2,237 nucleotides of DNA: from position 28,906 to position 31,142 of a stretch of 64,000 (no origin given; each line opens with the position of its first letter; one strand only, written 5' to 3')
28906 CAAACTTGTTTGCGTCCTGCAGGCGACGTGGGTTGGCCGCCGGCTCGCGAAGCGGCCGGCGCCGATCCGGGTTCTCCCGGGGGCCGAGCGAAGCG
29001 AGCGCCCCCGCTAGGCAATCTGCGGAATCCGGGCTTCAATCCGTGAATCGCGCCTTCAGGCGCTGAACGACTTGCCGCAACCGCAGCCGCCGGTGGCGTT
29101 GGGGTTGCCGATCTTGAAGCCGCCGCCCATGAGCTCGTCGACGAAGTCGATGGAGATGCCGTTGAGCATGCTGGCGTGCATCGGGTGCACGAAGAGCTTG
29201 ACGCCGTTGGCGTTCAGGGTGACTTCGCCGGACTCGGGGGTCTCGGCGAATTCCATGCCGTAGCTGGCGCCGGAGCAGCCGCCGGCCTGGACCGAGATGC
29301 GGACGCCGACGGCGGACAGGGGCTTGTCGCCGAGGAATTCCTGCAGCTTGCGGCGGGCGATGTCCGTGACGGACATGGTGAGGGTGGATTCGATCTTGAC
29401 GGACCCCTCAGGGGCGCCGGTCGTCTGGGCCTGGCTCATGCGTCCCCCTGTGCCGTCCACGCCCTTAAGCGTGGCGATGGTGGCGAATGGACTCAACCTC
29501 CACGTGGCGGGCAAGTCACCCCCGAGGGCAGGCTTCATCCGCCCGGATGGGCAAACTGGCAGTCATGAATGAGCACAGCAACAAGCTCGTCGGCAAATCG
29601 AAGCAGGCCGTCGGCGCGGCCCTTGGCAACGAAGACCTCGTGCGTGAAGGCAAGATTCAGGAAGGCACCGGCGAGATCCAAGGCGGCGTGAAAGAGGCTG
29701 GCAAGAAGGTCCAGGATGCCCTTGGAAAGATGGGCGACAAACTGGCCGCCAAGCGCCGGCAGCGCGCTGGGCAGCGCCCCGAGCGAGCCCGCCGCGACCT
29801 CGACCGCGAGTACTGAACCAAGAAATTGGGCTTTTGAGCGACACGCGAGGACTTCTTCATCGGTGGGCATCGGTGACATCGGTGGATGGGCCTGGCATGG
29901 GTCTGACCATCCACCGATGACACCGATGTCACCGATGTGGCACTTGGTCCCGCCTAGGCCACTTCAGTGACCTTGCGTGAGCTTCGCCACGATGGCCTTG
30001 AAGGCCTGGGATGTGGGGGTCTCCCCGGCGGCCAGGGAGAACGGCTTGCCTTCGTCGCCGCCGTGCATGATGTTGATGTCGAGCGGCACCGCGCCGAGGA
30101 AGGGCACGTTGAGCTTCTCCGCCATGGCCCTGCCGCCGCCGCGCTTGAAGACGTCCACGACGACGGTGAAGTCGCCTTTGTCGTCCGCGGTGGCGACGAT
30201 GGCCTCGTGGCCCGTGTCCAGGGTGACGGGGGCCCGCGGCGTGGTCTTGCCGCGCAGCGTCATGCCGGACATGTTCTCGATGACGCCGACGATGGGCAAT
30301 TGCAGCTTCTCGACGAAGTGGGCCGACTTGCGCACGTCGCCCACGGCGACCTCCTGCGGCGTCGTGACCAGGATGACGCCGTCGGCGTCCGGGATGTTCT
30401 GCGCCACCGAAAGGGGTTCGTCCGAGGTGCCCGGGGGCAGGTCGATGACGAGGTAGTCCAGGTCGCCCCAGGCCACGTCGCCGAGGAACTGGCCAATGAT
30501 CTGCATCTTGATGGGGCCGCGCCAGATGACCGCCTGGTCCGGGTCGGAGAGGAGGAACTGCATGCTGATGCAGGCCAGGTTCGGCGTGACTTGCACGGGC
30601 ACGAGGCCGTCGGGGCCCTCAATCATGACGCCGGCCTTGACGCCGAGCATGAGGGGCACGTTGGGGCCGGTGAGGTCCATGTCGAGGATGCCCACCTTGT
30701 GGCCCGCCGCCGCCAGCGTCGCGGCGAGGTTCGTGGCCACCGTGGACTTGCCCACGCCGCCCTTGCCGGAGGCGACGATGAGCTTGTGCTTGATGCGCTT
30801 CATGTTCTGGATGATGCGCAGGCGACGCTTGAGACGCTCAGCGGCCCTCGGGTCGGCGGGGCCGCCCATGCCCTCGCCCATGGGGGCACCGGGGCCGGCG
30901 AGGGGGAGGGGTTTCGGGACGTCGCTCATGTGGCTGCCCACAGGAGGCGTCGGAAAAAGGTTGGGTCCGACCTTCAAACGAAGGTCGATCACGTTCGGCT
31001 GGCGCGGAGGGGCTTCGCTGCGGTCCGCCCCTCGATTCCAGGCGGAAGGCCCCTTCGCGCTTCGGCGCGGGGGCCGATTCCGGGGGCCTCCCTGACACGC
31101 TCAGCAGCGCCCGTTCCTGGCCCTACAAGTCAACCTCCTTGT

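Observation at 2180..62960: Dense family of hairpin elements with three 9-nt units per arm and arm-to-arm compensatory core changes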

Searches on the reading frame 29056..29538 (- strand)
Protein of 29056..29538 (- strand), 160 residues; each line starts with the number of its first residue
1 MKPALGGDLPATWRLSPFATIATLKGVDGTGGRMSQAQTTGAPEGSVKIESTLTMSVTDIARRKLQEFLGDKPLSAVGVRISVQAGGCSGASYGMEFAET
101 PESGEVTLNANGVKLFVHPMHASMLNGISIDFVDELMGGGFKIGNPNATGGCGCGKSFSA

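Call 58: search_protein_families(library=pfam, max_evalue=0.01, proteins=[window:29056-29538:-])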
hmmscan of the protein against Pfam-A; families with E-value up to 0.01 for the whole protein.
window:29056-29538:- (160 aa): 1 family
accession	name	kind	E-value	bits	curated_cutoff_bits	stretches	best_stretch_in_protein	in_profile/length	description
PF01521.26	Fe-S_biosyn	-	1.1e-16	61.5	26.3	1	55-156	3-110/110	Iron-sulphur cluster biosynthesis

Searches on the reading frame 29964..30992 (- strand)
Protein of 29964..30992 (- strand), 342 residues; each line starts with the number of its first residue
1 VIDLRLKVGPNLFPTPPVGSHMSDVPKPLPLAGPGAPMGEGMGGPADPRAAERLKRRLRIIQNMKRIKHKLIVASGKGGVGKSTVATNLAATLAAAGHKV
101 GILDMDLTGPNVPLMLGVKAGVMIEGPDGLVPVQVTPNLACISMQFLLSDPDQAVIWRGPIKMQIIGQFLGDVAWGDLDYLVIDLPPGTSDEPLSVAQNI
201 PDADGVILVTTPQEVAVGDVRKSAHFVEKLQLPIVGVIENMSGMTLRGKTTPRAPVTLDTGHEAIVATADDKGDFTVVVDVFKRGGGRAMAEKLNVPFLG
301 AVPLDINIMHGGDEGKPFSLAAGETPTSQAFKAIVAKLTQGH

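Call 12: search_protein_families(library=pfam, proteins=[window:29964-30992:-])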
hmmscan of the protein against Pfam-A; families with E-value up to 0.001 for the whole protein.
window:29964-30992:- (342 aa): 9 families
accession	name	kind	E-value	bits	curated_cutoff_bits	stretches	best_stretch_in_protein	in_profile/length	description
PF10609.15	ParA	-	1.6e-87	293.5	27.1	2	67-247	2-180/246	NUBPL iron-transfer P-loop NTPase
PF01656.29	CbiA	-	3.5e-14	53.3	25.4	1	71-241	1-82/125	CobQ/CobB/MinD/ParA nucleotide binding domain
PF13614.12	AAA_31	-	5e-10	40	27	1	72-231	5-168/177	AAA domain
PF09140.17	MipZ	-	1.5e-06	28.2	20.7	1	69-107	1-39/262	ATPase MipZ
PF02374.21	ArsA_ATPase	-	2.7e-06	27.3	24.3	1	70-106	2-38/305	Anion-transporting ATPase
PF00142.24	Fer4_NifH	-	1.7e-05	24.9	25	1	72-112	3-43/271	4Fe-4S iron sulfur cluster binding proteins, NifH/frxC family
PF13481.12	AAA_25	-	4.5e-05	23.6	27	1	60-100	25-63/195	AAA domain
PF03308.22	MeaB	-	0.00025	20.6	23.1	1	72-109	36-73/273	Methylmalonyl Co-A mutase-associated GTPase MeaB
PF16575.11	CLP1_P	-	0.00079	19.7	26.6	0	76-108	1-33/188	mRNA cleavage and polyadenylation factor CLP1 P-loop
